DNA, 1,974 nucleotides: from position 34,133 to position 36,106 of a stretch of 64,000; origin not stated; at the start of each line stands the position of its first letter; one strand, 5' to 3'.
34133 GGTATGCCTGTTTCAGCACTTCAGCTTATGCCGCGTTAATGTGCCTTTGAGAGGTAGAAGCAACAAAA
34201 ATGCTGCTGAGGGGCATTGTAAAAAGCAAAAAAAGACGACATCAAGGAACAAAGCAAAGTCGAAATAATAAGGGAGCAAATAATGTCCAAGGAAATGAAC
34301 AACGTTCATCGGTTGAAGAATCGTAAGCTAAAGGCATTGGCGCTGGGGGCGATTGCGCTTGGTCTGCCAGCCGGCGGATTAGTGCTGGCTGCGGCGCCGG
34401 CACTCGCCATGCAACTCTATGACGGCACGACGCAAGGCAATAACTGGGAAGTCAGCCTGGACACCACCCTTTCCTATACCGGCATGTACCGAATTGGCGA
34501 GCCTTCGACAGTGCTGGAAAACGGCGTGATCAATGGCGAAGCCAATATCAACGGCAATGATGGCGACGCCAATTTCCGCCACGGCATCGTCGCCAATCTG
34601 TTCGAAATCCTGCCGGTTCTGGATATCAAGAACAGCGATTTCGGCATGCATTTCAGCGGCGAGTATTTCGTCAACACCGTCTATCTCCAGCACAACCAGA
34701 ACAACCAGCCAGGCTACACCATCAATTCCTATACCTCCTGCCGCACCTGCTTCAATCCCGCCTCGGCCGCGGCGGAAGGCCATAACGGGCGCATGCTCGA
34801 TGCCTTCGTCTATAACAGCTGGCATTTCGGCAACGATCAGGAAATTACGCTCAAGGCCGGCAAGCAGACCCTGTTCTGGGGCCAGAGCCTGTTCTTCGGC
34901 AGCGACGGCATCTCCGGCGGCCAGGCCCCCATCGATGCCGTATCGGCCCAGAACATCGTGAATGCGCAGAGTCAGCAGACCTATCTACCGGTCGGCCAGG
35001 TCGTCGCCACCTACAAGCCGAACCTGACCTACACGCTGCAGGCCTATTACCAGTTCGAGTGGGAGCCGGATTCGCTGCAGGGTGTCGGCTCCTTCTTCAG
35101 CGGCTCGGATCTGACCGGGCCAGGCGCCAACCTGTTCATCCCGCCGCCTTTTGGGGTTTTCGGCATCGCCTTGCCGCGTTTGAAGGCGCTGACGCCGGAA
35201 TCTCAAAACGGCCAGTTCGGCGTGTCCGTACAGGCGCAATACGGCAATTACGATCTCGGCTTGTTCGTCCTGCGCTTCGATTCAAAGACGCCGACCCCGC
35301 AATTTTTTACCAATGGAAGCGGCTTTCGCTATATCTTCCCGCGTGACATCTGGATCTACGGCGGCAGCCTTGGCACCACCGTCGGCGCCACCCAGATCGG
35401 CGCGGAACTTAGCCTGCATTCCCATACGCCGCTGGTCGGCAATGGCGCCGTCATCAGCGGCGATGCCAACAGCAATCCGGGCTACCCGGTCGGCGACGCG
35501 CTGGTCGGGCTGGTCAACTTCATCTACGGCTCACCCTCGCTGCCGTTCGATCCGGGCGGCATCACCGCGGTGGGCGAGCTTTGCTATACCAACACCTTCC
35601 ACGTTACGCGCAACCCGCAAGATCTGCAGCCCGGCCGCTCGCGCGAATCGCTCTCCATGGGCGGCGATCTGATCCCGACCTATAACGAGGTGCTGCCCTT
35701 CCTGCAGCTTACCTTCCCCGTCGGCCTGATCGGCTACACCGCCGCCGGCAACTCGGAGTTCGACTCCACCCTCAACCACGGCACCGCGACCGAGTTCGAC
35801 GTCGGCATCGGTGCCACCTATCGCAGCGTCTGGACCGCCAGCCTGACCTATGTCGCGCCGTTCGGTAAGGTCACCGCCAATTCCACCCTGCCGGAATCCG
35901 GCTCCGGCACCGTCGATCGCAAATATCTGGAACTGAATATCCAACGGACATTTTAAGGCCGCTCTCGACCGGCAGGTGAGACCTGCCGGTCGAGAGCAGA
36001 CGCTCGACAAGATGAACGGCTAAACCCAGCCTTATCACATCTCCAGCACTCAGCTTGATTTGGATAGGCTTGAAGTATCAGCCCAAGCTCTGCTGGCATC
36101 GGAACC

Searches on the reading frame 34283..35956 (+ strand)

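Call 58: search_protein_families(library=pfam, proteins=[window:34283-35956:+], max_evalue=0.00001)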
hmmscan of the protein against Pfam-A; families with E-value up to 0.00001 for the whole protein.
window:34283-35956:+ (557 aa): 1 family
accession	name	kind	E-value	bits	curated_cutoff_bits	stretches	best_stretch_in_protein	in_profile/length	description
PF06980.17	DUF1302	-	2e-78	265.2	23.2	1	25-557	3-541/541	Protein of unknown function (DUF1302)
